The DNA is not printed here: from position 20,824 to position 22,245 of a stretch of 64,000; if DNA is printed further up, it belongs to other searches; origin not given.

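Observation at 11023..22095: Possible peptidoglycan stem-peptide / D-peptide scavenging locus in an archaeon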

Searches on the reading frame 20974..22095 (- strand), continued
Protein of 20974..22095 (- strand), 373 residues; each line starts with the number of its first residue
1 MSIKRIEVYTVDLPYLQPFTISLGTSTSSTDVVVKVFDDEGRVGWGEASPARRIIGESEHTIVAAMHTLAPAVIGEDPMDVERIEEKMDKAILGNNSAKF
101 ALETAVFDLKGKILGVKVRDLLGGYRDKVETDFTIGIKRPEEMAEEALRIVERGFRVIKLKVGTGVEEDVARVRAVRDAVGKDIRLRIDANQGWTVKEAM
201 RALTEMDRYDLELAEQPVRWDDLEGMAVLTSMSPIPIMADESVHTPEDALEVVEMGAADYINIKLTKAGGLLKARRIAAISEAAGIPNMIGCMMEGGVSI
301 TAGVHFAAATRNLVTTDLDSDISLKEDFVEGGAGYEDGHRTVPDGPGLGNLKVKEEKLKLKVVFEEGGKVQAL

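Call 23: search_solved_structures(query=window:20974-22095:-, max_evalue=1e-60, show_alignments=5)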
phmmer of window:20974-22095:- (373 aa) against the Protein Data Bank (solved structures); distinct sequences matched with E-value up to 1e-60: 5.
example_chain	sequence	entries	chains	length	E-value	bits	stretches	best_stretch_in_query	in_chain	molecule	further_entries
1jpm_A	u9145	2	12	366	2.7e-86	293.2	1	1-351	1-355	L-Ala-D/L-Glu Epimerase | similar to chloromuconate cycloisomerase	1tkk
3jva_A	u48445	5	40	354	1e-82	281.5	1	1-336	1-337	Dipeptide Epimerase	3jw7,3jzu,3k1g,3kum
2p88_A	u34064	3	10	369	4.4e-74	253.1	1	1-365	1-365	Mandelate racemase/muconate lactonizing enzyme family protein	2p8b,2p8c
3q45_A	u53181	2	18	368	9.3e-67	229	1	2-350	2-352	Mandelate racemase/muconate lactonizing enzyme family; possible chloromuconate cycloisomer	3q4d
2zad_A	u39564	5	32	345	6.5e-61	209.8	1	13-340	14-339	Muconate cycloisomerase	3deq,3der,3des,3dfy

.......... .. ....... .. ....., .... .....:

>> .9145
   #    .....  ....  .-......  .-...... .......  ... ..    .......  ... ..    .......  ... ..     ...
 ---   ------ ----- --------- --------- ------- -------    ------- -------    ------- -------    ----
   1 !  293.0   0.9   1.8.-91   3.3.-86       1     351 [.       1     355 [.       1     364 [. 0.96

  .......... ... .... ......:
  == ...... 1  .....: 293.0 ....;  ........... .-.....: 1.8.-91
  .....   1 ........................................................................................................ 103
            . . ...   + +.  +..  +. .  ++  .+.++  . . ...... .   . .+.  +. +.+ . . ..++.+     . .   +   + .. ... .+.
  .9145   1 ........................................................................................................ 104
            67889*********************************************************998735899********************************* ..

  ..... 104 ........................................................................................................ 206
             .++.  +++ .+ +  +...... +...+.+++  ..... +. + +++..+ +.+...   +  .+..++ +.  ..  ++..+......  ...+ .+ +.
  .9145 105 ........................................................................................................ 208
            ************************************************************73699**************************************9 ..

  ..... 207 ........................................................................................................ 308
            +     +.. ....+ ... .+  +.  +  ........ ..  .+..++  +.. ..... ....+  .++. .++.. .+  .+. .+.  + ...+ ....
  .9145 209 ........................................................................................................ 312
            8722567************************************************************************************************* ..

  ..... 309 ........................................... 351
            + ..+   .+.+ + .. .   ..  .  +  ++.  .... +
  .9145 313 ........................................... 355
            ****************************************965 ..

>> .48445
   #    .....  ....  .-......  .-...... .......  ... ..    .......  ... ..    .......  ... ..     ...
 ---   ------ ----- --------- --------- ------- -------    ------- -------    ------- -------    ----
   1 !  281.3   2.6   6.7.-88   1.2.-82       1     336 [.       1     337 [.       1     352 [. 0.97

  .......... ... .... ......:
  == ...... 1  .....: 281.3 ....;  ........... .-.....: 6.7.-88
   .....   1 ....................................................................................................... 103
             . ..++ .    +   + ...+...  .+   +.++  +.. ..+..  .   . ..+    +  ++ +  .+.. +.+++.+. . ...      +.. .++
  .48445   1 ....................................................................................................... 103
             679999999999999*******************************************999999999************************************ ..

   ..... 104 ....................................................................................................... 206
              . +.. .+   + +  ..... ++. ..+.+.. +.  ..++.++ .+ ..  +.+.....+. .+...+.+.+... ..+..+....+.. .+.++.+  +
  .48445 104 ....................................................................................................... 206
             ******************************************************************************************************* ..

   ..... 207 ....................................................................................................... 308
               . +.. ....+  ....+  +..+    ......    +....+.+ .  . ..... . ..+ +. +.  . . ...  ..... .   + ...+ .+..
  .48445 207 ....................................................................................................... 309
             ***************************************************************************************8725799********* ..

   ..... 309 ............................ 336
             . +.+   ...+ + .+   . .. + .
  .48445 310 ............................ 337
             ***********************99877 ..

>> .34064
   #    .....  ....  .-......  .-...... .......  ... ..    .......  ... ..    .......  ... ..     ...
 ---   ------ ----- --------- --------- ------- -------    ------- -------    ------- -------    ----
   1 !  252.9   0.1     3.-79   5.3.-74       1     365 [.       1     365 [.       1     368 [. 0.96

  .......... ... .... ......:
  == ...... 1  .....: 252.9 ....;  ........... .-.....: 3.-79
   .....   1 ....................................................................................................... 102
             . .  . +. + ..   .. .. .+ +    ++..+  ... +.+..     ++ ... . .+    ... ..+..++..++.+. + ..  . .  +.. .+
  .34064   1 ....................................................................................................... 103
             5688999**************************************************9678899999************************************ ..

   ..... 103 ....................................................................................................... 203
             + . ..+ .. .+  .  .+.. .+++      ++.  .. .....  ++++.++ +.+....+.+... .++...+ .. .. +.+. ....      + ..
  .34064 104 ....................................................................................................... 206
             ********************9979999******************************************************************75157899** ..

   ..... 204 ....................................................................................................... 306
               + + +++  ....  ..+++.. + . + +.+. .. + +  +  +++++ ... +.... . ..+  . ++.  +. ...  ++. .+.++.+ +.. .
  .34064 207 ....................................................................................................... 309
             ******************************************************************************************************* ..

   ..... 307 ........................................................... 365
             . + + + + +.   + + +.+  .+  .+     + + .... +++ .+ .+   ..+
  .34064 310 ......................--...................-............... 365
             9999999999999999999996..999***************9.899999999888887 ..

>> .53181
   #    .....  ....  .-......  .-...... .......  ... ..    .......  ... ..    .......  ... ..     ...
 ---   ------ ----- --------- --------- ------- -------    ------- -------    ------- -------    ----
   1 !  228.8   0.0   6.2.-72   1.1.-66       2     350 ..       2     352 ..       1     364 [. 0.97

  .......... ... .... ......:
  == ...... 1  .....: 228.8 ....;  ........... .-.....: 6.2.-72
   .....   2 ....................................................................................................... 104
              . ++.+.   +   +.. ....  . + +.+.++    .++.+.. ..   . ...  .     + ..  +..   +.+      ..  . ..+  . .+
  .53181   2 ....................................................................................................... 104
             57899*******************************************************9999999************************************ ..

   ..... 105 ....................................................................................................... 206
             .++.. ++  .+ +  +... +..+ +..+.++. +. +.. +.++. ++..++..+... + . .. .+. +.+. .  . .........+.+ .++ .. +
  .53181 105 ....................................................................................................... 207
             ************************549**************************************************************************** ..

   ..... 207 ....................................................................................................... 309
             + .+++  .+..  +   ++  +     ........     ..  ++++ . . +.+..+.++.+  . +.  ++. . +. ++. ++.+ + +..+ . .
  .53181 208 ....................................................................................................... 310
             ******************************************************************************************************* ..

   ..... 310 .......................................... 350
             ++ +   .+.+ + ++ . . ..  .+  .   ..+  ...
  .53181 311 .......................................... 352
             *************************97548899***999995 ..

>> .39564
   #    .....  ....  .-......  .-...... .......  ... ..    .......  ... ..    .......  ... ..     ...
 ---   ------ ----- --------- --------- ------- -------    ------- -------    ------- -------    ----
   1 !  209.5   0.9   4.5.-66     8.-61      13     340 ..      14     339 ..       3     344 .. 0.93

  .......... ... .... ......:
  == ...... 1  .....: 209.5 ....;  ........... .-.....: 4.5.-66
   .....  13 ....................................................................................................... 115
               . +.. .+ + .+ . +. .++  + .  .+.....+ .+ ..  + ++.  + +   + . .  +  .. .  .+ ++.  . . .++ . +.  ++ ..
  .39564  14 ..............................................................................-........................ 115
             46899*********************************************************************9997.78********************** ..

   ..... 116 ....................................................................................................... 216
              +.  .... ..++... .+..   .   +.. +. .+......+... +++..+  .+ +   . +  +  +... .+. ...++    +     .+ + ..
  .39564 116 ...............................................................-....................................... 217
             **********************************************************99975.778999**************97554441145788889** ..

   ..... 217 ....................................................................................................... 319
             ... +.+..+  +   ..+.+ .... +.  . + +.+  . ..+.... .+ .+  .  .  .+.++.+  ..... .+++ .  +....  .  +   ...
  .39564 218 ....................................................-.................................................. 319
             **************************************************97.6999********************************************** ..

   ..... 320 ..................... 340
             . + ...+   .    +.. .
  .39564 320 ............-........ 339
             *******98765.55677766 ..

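Call 26: search_protein_families(library=ncbifam, proteins=[L003:8632-9843:-], max_evalue=0.00001)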
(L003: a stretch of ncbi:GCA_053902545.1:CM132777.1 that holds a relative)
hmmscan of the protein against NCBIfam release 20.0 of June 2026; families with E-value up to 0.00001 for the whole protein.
L003:8632-9843:- (403 aa): 1 family
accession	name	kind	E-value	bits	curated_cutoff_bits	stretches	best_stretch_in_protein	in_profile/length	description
NF008096.1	PRK10838.1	equivalog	9.6e-07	28.8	186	1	278-351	83-154/189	bifunctional murein DD-endopeptidase/murein LD-carboxypeptidase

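Call 27: search_solved_structures(query=L003:8632-9843:-, max_evalue=0.001, show_alignments=2)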
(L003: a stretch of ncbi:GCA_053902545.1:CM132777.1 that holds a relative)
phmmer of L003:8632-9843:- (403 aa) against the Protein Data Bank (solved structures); distinct sequences matched with E-value up to 0.001: 10.
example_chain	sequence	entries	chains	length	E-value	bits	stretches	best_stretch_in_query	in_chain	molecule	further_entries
3m1u_A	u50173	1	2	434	2.2e-17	65.9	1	96-362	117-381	Putative gamma-D-glutamyl-L-diamino acid endopeptidase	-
6sqx_A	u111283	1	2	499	2.3e-17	65.8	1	84-333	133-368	Peptide-binding protein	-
3pvq_A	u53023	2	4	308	4.8e-09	38.5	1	146-326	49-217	Dipeptidyl-peptidase VI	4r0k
3npf_A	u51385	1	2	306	7.1e-09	37.9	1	146-324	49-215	putative dipeptidyl-peptidase VI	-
2k1g_A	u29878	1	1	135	9.9e-07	30.8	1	277-360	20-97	Lipoprotein spr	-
8v3w_H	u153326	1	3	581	1.3e-06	30.5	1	266-351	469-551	Hub-Hydrolase (CD1368)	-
8xud_I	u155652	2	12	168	1.5e-06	30.2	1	278-360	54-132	Murein DD-endopeptidase MepS/Murein LD-carboxypeptidase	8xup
3h41_A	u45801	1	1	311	5.2e-06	28.5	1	155-350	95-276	NLP/P60 family protein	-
7v6s_A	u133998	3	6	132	2.2e-05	26.4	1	278-360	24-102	Murein DD-endopeptidase MepS/Murein LD-carboxypeptidase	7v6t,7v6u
2hbw_A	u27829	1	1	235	0.00074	21.4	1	279-351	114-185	NLP/P60 protein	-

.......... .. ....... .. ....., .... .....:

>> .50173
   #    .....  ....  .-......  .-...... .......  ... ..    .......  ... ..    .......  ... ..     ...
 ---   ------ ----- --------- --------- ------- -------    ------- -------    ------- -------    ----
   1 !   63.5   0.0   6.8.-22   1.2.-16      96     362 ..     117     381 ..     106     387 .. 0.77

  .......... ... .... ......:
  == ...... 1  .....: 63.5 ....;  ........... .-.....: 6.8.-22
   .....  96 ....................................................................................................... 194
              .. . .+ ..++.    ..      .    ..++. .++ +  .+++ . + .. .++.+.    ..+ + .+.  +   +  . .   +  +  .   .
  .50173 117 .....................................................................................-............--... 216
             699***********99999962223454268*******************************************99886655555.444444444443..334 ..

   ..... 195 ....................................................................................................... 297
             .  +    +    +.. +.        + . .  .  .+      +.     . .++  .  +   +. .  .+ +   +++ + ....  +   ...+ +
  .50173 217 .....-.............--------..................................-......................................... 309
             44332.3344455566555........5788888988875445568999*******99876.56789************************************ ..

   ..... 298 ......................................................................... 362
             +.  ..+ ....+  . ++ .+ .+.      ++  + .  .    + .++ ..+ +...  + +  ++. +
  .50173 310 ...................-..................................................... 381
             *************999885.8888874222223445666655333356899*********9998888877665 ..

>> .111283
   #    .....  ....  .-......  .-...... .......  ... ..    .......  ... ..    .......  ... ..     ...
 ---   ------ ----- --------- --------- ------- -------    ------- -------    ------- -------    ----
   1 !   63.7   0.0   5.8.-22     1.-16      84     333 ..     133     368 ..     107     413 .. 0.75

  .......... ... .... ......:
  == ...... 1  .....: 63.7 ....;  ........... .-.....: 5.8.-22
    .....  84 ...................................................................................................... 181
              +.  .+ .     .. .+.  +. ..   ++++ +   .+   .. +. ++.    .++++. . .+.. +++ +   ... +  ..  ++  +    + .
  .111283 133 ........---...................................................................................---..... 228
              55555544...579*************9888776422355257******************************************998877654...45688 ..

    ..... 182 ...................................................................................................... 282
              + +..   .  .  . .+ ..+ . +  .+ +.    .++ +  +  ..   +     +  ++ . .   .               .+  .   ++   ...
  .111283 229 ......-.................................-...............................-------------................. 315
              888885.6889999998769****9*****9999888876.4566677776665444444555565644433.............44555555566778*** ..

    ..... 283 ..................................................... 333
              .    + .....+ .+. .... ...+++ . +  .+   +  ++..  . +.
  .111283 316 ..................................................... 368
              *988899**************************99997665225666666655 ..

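Call 33: find_encoding_contigs(protein=P0024, flank=10000, max_places=1)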
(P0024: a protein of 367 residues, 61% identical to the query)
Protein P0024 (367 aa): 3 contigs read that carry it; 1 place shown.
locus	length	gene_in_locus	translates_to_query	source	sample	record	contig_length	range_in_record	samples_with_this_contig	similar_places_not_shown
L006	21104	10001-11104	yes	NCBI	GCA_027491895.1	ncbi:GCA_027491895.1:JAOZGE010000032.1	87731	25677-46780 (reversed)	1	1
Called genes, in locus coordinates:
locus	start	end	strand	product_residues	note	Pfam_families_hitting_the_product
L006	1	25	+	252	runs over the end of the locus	PF00005:ABC_tran, PF13304:AAA_21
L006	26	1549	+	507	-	PF09847:12TM_1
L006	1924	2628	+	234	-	PF05175:MTS, PF06325:PrmA, PF13847:Methyltransf_31 (weak)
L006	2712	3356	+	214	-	-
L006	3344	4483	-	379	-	PF01663:Phosphodiest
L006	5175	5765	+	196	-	-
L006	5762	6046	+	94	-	PF14947:HTH_45, PF25213:HVO_A0261_N, PF14277:DUF4364 (weak)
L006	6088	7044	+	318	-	PF00248:Aldo_ket_red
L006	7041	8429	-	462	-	PF02310:B12-binding, PF04055:Radical_SAM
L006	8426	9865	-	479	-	PF04055:Radical_SAM, PF13353:Fer4_12, PF13186:SPASM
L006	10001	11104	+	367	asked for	PF02746:MR_MLE_N, PF13378:MR_MLE_C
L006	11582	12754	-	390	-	PF04165:DUF401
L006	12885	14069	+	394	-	PF00579:tRNA-synt_1b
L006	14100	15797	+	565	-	PF01979:Amidohydro_1, PF07969:Amidohydro_3, PF13382:Adenine_deam_C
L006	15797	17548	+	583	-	PF01507:PAPS_reduct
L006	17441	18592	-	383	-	PF07690:MFS_1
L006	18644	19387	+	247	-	PF21948:LplA-B_cat, PF03099:BPL_LplA_LipB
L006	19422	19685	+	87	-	PF10437:Lip_prot_lig_C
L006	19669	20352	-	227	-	PF03483:B3_4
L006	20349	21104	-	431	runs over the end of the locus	PF13393:tRNA-synt_His, PF01409:tRNA-synt_2d (faint), PF00587:tRNA-synt_2b (weak), PF03129:HGTP_anticodon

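Call 34: find_encoding_contigs(protein=P0043, flank=10000, max_places=1)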
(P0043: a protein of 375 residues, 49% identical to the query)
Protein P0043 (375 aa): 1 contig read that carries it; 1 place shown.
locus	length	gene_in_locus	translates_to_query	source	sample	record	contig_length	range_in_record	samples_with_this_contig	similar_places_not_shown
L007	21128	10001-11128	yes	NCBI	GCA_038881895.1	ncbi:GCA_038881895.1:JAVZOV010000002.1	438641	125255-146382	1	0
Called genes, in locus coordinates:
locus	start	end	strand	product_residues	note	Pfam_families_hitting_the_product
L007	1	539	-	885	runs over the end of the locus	PF04851:ResIII (weak), PF00270:DEAD, PF00271:Helicase_C, PF19306:WHD_Lhr, PF08494:DEAD_assoc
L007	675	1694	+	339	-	PF00586:AIRS, PF02769:AIRS_C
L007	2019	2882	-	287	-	PF04055:Radical_SAM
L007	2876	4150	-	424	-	PF04894:Nre_N, PF04895:Nre_C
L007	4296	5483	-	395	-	PF02771:Acyl-CoA_dh_N, PF02770:Acyl-CoA_dh_M, PF00441:Acyl-CoA_dh_1, PF08028:Acyl-CoA_dh_2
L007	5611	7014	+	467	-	PF00890:FAD_binding_2 (faint), PF01134:GIDA, PF01266:DAO (faint), PF07992:Pyr_redox_2, PF12831:FAD_oxidored (weak), PF13738:Pyr_redox_3, PF00070:Pyr_redox, PF02852:Pyr_redox_dim, +3 more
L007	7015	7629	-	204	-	PF01997:Translin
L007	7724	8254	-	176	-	-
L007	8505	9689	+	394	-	PF01321:Creatinase_N, PF00557:Peptidase_M24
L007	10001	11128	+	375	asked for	PF02746:MR_MLE_N, PF13378:MR_MLE_C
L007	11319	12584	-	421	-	PF01566:Nramp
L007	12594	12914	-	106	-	PF03551:PadR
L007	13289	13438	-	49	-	-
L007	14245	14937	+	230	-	PF01902:Diphthami_syn_2_N, PF28410:Diphthami_syn_2_C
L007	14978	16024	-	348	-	PF07282:Cas12f1-like_TNB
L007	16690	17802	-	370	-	PF00144:Beta-lactamase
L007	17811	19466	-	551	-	PF00933:Glyco_hydro_3, PF01915:Glyco_hydro_3_C (faint)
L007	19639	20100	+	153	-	PF00571:CBS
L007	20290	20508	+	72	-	-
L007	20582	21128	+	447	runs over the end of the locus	PF02878:PGM_PMM_I, PF02879:PGM_PMM_II, PF02880:PGM_PMM_III (weak), PF00408:PGM_PMM_IV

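Call 36: find_homologous_proteins(query=L003:8632-9843:-, max_evalue=1e-10)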
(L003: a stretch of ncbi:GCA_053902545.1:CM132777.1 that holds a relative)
Query L003:8632-9843:- (403 aa): 217 proteins with E <= 1e-10 among 3753 candidates; the best 120 are listed.
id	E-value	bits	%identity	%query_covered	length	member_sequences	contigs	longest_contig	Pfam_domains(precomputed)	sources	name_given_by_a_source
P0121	1.3e-269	911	99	100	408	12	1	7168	PF00877.26,PF12913.14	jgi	-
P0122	6.3e-216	735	74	100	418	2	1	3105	PF00877.26,PF12913.14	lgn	-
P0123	4.5e-96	340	42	97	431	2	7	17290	PF00877.26,PF12913.14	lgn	-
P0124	3.8e-90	320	42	96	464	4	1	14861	PF00877.26,PF12913.14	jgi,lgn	-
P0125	4.5e-88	314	38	97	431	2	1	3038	PF00877.26,PF12913.14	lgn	-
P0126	4.1e-86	307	39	97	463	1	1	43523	PF00877.26,PF12913.14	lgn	-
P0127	1.5e-82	295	39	98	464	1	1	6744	PF00877.26,PF12913.14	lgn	-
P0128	8.6e-80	286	44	75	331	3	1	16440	PF12913.14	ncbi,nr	ncbi:MAG: hypothetical protein K0R09_935, partial [Clostridiales bacterium]|nr:hypothetical protein 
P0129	9.9e-80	286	37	96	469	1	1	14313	PF00877.26,PF12913.14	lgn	-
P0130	6.7e-79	283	38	95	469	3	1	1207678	PF00877.26,PF12913.14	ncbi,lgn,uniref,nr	ncbi:SH3 domain-containing protein [Clostridium sp. MSJ-11]|uniref:SH3 domain-containing protein n=1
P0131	8.5e-78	280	39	97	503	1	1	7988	PF00877.26,PF12913.14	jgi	jgi:hypothetical protein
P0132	9.7e-78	280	37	98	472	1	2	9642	PF00877.26,PF12913.14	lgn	-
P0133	1.3e-76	276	38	97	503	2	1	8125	PF00877.26,PF12913.14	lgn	-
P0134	1.9e-76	275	38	97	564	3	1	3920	PF00877.26,PF12913.14,PF07833.17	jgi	-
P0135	2.4e-76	275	38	96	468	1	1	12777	PF00877.26,PF12913.14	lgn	-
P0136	1.3e-75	273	37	97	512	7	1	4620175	PF00877.26,PF12913.14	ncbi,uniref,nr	ncbi:SH3 domain-containing protein [Clostridium omnivorum]|uniref:NlpC/P60 domain-containing protein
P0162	1.4e-61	226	35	88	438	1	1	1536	PF00877.26,PF12913.14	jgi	jgi:NlpC/P60 family/SH3 domain (SH3b1 type)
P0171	2.6e-59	219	35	93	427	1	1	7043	PF00877.26,PF12913.14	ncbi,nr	ncbi:MAG: NlpC/P60 family protein [Woeseiaceae bacterium]|nr:NlpC/P60 family protein [Woeseiaceae ba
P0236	2.8e-52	196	31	97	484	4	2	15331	PF00877.26,PF12913.14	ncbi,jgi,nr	ncbi:MAG: NlpC-P60 family protein [Shinella sp.]|jgi:cell wall-associated NlpC family hydrolase|nr:M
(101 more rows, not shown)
